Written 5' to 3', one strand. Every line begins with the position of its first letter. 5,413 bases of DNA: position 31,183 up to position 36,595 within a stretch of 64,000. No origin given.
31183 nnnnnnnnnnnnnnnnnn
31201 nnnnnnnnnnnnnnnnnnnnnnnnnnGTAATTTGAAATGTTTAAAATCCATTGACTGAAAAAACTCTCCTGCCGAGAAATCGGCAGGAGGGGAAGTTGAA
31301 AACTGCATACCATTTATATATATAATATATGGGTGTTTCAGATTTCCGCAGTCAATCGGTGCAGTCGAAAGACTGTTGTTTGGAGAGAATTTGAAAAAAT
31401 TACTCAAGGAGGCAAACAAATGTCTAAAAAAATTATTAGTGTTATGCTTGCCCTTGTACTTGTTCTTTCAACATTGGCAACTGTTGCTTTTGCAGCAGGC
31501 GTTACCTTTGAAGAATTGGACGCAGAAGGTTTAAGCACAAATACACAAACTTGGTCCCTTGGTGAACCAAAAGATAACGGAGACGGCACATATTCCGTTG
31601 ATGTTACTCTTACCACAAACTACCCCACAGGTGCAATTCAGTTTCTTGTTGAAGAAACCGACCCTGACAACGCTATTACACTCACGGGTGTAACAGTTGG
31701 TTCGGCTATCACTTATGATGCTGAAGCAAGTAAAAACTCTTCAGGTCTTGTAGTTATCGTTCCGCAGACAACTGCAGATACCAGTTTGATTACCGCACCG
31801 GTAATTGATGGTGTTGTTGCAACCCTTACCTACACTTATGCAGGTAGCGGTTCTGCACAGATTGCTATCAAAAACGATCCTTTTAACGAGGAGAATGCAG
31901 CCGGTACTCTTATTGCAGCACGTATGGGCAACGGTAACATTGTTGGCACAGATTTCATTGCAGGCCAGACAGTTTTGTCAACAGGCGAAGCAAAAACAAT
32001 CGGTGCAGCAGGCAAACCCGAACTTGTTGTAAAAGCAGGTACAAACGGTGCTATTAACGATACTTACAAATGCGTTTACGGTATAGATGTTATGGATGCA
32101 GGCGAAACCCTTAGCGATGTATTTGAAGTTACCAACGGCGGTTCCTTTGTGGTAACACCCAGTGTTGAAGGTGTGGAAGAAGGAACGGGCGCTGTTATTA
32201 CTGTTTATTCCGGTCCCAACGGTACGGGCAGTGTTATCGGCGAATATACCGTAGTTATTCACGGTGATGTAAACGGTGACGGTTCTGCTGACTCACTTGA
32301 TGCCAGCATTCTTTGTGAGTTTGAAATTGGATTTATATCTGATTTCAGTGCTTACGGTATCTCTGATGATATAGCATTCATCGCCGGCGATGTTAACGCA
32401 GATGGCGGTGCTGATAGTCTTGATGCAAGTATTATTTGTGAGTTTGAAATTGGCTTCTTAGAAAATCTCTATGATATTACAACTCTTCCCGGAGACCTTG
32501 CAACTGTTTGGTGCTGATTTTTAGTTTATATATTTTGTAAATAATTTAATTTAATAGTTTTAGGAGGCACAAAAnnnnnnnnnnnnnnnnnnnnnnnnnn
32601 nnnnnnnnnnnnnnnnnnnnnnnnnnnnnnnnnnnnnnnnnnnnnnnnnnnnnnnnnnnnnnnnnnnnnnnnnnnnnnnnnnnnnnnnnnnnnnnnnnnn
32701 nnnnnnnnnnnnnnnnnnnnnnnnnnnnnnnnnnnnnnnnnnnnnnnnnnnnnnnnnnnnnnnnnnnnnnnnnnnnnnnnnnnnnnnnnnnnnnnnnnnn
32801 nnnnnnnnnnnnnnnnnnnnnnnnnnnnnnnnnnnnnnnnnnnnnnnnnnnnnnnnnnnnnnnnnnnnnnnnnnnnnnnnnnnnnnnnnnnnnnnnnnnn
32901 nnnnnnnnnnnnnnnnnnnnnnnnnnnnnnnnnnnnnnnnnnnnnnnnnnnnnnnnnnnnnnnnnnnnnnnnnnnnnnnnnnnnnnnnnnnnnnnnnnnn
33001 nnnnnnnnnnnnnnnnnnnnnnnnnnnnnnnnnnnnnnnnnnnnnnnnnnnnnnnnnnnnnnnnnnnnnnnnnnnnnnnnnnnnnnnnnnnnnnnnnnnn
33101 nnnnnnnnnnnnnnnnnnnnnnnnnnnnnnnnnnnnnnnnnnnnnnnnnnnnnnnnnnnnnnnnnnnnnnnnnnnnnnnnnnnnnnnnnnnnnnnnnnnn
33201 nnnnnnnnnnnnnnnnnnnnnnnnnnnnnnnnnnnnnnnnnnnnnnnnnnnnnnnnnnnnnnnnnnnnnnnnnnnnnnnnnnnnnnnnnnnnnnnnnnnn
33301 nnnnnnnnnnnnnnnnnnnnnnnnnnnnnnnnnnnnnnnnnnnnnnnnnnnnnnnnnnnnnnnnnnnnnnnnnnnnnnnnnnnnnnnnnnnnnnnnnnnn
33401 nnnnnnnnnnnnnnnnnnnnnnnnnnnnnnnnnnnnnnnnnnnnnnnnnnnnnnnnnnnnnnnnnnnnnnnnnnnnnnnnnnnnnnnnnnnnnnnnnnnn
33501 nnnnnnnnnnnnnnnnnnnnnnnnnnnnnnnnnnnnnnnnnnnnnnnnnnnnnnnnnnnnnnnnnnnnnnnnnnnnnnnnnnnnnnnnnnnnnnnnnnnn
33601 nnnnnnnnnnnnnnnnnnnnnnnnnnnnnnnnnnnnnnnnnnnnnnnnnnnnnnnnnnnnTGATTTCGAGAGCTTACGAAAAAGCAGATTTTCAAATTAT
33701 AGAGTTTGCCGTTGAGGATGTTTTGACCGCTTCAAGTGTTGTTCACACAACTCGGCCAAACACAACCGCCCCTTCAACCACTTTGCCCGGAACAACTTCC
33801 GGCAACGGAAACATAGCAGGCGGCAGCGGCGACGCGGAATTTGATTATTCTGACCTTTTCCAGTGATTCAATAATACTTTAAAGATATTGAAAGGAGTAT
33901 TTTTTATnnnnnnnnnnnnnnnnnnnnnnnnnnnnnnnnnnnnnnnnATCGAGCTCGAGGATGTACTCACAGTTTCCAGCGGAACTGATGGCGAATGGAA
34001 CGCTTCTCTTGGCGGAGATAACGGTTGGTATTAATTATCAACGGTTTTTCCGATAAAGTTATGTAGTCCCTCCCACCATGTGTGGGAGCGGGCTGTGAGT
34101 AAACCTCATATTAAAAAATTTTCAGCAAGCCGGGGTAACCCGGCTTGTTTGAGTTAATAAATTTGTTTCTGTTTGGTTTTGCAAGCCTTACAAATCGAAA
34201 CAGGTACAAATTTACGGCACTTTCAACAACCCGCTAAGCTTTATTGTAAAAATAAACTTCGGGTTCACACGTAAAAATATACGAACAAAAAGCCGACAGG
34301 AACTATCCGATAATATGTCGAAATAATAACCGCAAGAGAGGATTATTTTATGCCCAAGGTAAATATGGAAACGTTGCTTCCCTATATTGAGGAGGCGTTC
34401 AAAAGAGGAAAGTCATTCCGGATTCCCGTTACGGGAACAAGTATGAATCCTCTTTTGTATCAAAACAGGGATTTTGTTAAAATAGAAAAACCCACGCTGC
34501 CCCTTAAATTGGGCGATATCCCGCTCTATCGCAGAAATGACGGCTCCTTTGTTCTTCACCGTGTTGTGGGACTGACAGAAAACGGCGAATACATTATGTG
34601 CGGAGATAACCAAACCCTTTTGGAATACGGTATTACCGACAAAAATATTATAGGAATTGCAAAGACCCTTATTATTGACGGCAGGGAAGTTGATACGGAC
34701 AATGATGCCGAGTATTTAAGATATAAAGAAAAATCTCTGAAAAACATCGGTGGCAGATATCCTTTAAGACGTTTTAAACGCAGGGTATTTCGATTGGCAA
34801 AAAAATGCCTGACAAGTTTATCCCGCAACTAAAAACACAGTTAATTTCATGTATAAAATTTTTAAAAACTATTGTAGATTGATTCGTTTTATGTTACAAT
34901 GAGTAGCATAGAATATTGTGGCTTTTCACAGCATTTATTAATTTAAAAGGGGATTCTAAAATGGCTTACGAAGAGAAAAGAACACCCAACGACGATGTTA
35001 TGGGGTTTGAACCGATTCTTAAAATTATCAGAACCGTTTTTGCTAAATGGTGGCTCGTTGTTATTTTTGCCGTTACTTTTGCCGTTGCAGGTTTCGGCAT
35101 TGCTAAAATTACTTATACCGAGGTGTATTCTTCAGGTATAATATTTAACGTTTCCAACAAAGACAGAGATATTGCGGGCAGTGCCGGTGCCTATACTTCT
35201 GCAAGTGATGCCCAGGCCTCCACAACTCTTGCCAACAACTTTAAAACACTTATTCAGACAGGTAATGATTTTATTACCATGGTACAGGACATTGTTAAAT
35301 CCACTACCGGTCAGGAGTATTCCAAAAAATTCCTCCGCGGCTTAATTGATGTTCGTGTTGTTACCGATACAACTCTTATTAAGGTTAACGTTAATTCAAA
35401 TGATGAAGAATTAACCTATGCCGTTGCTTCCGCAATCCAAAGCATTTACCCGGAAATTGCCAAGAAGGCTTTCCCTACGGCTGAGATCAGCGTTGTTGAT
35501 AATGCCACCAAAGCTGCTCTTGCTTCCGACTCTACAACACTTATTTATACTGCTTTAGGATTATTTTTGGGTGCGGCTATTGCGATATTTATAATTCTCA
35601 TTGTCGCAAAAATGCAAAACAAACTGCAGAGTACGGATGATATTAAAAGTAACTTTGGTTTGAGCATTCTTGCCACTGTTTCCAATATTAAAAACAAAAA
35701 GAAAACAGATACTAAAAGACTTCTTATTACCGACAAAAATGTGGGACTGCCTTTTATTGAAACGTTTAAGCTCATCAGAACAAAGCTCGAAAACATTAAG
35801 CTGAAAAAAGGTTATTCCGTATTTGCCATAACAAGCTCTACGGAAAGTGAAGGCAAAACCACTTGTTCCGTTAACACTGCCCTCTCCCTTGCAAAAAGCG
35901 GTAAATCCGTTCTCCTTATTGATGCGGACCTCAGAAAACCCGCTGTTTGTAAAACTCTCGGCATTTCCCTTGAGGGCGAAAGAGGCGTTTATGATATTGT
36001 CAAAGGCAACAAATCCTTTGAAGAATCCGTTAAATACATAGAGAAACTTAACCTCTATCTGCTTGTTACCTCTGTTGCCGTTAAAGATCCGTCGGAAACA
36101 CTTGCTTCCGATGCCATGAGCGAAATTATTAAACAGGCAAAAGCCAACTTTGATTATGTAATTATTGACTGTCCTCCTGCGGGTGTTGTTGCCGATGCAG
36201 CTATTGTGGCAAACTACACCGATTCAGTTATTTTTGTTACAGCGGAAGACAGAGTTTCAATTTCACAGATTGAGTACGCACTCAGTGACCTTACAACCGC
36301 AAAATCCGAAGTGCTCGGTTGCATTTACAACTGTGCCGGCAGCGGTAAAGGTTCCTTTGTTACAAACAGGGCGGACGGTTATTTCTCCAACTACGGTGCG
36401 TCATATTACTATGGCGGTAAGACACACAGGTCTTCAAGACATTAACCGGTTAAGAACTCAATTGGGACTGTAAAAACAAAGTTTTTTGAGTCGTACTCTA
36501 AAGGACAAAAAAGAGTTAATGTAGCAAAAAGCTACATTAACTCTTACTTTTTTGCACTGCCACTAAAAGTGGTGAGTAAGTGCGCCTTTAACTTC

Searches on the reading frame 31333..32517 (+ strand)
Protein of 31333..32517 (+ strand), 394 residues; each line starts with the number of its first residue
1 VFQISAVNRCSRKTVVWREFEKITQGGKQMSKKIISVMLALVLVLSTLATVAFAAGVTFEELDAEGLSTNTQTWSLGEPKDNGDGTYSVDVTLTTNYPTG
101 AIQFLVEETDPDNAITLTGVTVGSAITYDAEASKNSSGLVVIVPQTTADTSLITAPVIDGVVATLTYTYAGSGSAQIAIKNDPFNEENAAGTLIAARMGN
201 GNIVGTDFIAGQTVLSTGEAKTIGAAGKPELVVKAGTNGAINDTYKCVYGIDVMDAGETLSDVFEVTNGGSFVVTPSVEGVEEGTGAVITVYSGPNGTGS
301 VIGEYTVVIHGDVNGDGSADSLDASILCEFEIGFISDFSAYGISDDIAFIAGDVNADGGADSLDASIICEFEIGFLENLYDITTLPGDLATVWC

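Call 30: search_protein_families(library=pfam, proteins=[window:31333-32517:+], max_evalue=0.001)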
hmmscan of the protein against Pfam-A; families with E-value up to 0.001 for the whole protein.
window:31333-32517:+ (394 aa): 1 family
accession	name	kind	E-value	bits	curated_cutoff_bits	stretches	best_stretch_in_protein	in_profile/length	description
PF00404.24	Dockerin_1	-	4.3e-07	30.5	22.9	1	310-368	1-52/57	Dockerin type I domain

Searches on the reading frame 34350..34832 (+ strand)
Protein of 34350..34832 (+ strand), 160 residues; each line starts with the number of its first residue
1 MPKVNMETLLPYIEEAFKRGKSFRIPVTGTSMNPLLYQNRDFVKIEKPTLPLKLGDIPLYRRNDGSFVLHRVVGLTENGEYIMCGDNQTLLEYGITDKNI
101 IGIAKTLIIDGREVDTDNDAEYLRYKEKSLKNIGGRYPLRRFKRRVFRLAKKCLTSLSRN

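Call 30: search_protein_families(library=pfam, proteins=[window:34350-34832:+], max_evalue=0.001)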
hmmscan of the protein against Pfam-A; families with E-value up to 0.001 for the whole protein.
window:34350-34832:+ (160 aa): 1 family
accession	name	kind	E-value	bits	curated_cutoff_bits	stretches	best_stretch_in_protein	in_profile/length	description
PF00717.28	Peptidase_S24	-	0.00045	20.3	23.3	1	10-101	22-112/116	Peptidase S24-like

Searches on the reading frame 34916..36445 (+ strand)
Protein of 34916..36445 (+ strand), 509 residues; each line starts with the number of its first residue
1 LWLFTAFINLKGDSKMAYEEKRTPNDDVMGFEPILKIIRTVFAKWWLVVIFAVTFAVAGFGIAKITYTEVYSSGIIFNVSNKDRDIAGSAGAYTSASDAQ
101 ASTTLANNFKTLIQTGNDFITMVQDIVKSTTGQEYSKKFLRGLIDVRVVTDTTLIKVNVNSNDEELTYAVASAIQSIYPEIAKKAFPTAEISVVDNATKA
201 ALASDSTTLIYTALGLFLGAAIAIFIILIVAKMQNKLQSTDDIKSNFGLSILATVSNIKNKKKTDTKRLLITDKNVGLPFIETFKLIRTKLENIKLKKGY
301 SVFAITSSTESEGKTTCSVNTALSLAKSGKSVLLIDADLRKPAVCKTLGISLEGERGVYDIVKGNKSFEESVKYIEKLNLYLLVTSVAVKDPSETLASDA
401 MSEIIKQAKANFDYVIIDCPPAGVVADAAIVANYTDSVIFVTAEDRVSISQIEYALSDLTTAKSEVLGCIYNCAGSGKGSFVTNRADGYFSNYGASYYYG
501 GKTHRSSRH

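Call 30: search_protein_families(library=pfam, proteins=[window:34916-36445:+], max_evalue=0.001)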
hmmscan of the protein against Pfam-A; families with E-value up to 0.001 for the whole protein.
window:34916-36445:+ (509 aa): 6 families
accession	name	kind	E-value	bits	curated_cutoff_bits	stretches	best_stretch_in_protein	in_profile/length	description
PF13614.12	AAA_31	-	4.7e-18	66.2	27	1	312-454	13-159/177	AAA domain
PF10609.15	ParA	-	7e-13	49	27.1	1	302-474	5-175/246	NUBPL iron-transfer P-loop NTPase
PF02706.20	Wzz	-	3.4e-07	30.9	25.5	1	35-117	6-82/91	Chain length determinant protein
PF01656.29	CbiA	-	4e-07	30.5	25.4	1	304-405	2-100/125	CobQ/CobB/MinD/ParA nucleotide binding domain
PF09140.17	MipZ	-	1.2e-05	25.2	20.7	1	312-423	12-111/262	ATPase MipZ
PF02374.21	ArsA_ATPase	-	5.9e-05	22.9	24.3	0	313-338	13-38/305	Anion-transporting ATPase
